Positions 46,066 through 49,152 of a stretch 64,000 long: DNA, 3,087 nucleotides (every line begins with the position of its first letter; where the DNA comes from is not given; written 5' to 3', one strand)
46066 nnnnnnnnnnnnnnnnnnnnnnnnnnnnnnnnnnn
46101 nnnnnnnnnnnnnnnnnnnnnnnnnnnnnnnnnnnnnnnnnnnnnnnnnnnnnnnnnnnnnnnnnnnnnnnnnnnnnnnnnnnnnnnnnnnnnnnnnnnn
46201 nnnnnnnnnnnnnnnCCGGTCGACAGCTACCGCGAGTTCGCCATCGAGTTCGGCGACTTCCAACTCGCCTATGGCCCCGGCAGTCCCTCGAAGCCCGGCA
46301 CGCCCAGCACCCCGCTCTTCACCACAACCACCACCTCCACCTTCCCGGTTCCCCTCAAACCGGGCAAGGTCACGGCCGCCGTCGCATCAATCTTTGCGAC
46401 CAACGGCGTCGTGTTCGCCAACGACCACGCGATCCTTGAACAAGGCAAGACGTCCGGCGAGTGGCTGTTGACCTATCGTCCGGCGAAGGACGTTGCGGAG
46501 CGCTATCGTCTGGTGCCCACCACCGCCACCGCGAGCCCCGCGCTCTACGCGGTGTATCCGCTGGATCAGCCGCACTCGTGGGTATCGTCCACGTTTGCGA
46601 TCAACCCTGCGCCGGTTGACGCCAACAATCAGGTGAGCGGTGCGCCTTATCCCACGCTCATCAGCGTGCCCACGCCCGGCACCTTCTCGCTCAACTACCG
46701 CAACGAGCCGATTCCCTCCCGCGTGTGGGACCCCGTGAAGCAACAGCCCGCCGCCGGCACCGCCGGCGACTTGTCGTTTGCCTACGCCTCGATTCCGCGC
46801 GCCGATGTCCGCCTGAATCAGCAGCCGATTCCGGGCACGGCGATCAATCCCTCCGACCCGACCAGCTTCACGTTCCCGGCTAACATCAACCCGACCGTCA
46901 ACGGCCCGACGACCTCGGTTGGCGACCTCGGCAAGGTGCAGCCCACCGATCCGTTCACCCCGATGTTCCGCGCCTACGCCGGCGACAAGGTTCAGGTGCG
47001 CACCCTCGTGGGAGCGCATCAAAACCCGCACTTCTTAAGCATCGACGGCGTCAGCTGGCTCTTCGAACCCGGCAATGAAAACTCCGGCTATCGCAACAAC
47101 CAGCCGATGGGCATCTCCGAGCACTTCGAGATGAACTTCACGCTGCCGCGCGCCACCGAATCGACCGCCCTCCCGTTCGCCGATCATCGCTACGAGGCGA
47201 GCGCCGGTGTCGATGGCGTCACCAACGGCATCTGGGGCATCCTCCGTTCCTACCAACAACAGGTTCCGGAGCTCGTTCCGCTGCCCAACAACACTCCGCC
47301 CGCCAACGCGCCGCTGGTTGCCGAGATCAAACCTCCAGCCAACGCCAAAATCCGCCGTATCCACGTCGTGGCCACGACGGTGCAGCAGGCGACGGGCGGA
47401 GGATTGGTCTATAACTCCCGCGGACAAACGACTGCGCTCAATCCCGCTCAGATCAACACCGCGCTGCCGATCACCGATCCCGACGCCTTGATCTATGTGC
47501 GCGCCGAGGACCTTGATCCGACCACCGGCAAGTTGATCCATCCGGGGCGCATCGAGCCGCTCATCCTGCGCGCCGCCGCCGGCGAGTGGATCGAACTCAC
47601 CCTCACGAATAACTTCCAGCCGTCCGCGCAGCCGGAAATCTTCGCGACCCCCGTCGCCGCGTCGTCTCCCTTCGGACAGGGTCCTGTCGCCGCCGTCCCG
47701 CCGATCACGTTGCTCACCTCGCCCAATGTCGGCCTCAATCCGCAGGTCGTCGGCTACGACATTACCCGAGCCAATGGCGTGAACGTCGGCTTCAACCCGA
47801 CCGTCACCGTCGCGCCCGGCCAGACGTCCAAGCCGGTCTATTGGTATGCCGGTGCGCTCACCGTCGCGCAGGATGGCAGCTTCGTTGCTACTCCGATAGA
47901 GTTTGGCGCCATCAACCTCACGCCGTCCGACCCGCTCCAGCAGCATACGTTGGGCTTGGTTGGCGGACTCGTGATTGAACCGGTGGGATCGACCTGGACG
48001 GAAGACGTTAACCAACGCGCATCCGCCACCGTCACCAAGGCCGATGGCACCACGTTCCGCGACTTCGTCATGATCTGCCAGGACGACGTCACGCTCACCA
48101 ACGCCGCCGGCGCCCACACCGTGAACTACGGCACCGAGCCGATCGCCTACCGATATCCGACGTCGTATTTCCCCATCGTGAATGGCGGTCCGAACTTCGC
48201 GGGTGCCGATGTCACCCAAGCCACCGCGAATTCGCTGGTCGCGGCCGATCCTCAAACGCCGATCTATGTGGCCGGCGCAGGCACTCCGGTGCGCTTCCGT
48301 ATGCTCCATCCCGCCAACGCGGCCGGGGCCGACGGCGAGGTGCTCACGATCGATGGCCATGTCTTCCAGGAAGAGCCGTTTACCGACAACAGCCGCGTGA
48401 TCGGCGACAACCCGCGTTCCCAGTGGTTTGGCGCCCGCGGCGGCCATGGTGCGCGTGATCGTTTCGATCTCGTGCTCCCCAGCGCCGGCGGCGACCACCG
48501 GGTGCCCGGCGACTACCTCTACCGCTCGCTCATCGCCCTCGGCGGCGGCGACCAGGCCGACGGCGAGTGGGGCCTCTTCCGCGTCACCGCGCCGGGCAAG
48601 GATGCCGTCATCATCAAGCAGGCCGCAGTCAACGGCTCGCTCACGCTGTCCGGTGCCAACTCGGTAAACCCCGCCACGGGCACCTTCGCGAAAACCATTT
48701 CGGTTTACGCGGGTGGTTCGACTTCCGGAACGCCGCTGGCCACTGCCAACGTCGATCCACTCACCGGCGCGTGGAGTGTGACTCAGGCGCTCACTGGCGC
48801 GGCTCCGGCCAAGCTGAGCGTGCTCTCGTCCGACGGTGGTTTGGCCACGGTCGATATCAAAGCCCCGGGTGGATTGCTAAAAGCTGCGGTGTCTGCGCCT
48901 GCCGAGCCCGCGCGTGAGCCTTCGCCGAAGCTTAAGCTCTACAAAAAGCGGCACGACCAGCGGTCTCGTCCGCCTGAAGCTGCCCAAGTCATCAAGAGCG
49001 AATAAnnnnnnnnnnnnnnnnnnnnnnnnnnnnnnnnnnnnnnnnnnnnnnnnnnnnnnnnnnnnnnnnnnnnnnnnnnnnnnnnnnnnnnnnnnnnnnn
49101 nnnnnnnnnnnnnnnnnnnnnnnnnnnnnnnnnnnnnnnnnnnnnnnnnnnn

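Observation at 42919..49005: Complete MnxG-style copper ligand set and Tat-like leader in a probable verrucomicrobium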

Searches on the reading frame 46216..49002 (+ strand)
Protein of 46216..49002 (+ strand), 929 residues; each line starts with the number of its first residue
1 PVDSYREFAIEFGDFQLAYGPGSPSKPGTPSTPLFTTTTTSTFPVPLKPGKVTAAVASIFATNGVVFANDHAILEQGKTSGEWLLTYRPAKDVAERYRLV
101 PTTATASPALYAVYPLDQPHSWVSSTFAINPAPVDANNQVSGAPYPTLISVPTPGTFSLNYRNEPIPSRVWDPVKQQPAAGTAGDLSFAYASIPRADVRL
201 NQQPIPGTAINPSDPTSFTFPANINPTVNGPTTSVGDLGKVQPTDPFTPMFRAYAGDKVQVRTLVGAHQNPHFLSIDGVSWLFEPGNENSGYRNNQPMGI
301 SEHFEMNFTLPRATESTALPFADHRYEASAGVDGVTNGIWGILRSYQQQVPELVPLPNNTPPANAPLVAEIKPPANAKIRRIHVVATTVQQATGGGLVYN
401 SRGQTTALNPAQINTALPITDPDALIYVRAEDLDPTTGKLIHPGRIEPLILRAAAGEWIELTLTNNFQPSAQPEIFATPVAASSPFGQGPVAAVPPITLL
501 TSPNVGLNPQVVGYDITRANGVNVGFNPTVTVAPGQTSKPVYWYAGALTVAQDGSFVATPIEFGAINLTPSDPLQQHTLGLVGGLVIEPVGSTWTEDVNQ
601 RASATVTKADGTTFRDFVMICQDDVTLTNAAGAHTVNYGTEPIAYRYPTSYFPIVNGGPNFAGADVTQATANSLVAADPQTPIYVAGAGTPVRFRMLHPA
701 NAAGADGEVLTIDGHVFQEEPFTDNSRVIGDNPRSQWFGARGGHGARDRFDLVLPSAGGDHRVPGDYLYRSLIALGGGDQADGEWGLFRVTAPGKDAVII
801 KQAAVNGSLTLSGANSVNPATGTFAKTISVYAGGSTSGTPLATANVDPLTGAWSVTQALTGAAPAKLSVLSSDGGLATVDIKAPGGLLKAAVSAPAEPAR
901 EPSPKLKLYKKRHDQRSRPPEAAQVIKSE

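Call 72: predict_structure(alignment_id=A2)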
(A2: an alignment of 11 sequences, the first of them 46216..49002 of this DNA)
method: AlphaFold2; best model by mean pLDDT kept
length: 929 residues; sequences in the alignment: 11
mean_pLDDT: 51.6   pTM: 0.48
mean pLDDT of the five models: 51.6, 50.7, 47.7, 46.4, 46.3
residues with pLDDT >= 90: 17; 70-90: 248; 50-70: 160; < 50: 504
segments of 3 or more residues with pLDDT < 50: 1-30, 118-250, 256-308, 314-319, 325-341, 348-369, 399-417, 480-500, 508-530, 570-580, 622-680, 699-708, 714-749, 773-783, 883-929
pLDDT, mean of each block of 10 residues (from residue 1): 23 24 31 63 73 78 60 73 75 70 61 61 27 33 40 26 25 35 26 26 42 43 29 30 35 51 33 23 24 24 41 49 45 32 51 37 37 76 81 63 35 45 71 82 63 82 79 58 35 40 54 25 28 73 67 64 55 35 72 84 87 82 36 28 33 29 33 43 79 67 41 42 29 39 34 72 68 38 61 81 74 83 89 80 84 83 79 84 46 37 38 40 33
secondary structure, 60 per line:
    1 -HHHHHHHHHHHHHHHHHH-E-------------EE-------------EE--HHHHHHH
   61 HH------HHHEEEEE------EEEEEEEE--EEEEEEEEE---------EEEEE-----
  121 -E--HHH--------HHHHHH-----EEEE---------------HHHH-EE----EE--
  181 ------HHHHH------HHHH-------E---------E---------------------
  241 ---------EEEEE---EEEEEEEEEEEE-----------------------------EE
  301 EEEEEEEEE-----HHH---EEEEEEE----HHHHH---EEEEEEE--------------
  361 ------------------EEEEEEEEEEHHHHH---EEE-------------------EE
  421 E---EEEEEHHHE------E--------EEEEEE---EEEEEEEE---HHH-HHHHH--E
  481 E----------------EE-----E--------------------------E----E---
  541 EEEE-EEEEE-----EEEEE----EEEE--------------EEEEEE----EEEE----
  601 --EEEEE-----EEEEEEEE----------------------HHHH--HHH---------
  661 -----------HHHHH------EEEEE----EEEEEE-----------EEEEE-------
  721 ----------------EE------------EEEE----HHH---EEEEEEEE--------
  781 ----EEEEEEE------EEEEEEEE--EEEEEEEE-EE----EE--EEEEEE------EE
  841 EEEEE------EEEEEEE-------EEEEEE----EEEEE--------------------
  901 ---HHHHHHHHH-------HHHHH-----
elements in order (helices of 4 or more, strands of 3 or more residues): H2-19 H54-62 E72-76 E83-90 E93-101 E111-115 H136-141 E147-150 H166-169 H187-191 H198-201 E250-254 E258-269 E299-309 E321-327 H332-336 E340-346 E379-388 H389-393 E397-399 E419-421 E425-429 E449-454 E458-465 H473-477 E541-544 E546-550 E556-560 E565-568 E583-588 E593-596 E603-607 E613-620 H643-646 H672-676 E683-687 E692-697 E709-713 E751-754 E765-772 E785-791 E798-805 E808-815 E827-832 E839-845 E852-858 E866-871 E876-880 H904-912 H920-924

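Call 96: fold_search(model_id=the predicted structure, library=pdb)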
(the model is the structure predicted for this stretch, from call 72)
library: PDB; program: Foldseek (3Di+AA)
matches with E <= 10: 1707; with E <= 0.001: 147
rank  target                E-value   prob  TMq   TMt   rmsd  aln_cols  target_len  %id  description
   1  9bxa_A                3.3e-21  1.00  0.29  0.23  11.6       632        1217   21  Structure of Mnx H340A complex from Bacillus sp. PL-12 (released 2024-08-07)
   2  4bxs_V                5.1e-10  1.00  0.21  0.16  16.5       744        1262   11  Crystal Structure of the Prothrombinase Complex from the Venom of Pseudonaja Textilis (released 2013-07-31)
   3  6mf2_A                8.9e-10  1.00  0.21  0.17  19.9       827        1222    9  Improved Model of Human Coagulation Factor VIII (released 2019-09-11)
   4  8fdg                  4.2e-09  1.00  0.11  0.07  27.6       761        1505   10  Cryo-EM structure of coagulation factor V short (released 2023-03-15)
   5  7k66_A                4.5e-09  1.00  0.22  0.17  22.2       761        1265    8  Structure of Blood Coagulation Factor VIII in Complex with an Anti-C1 Domain Pathogenic Antibody Inhibitor (released 2020-10-14)
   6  7kbt_A                5.0e-09  1.00  0.21  0.17  20.8       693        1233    9  Factor VIII in complex with the anti-C2 domain antibody, G99 (released 2020-11-18)
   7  3ta4_E                5.9e-09  1.00  0.19  0.56  10.6       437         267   14  Small laccase from Amycolatopsis sp. ATCC 39116 complexed with 1-(3,4-dimethoxyphenyl)-2-(2-methoxyphenoxy)-1,3-dihydr (released 2012-09-12)
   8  4enz                  7.0e-09  1.00  0.22  0.20  20.8       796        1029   11  Structure of human ceruloplasmin at 2.6 A resolution (released 2013-04-17)
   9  1kcw                  9.8e-09  1.00  0.21  0.19  21.2       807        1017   11  X-RAY CRYSTAL STRUCTURE OF HUMAN CERULOPLASMIN AT 3.0 ANGSTROMS (released 1997-02-12)
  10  7kve                  1.9e-08  1.00  0.20  0.15  18.5       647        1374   11  Cryo-EM structure of human Factor V at 3.3 Angstrom resolution (released 2021-03-10)
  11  3cdz_B                2.5e-08  1.00  0.21  0.29  14.6       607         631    9  Crystal structure of human factor VIII (released 2008-04-01)
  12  3ta4_D                3.2e-08  1.00  0.19  0.54  10.3       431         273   14  Small laccase from Amycolatopsis sp. ATCC 39116 complexed with 1-(3,4-dimethoxyphenyl)-2-(2-methoxyphenoxy)-1,3-dihydr (released 2012-09-12)
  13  4gy4_A                4.9e-08  1.00  0.20  0.57   9.5       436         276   13  Role of the biradical intermediate observed during the turnover of SLAC: A two-domain laccase from Streptomyces coelic (released 2012-09-19)
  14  4nb7                  4.9e-08  1.00  0.20  0.56   9.6       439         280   12  Crystal Structure of Two-Domain Laccase from Streptomyces LIvidans AC1709 in complex with azide after 180 min soaking (released 2014-10-29)
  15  3t9w                  5.2e-08  1.00  0.18  0.53  10.6       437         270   14  Small laccase from Amycolatopsis sp. ATCC 39116 (released 2012-08-29)
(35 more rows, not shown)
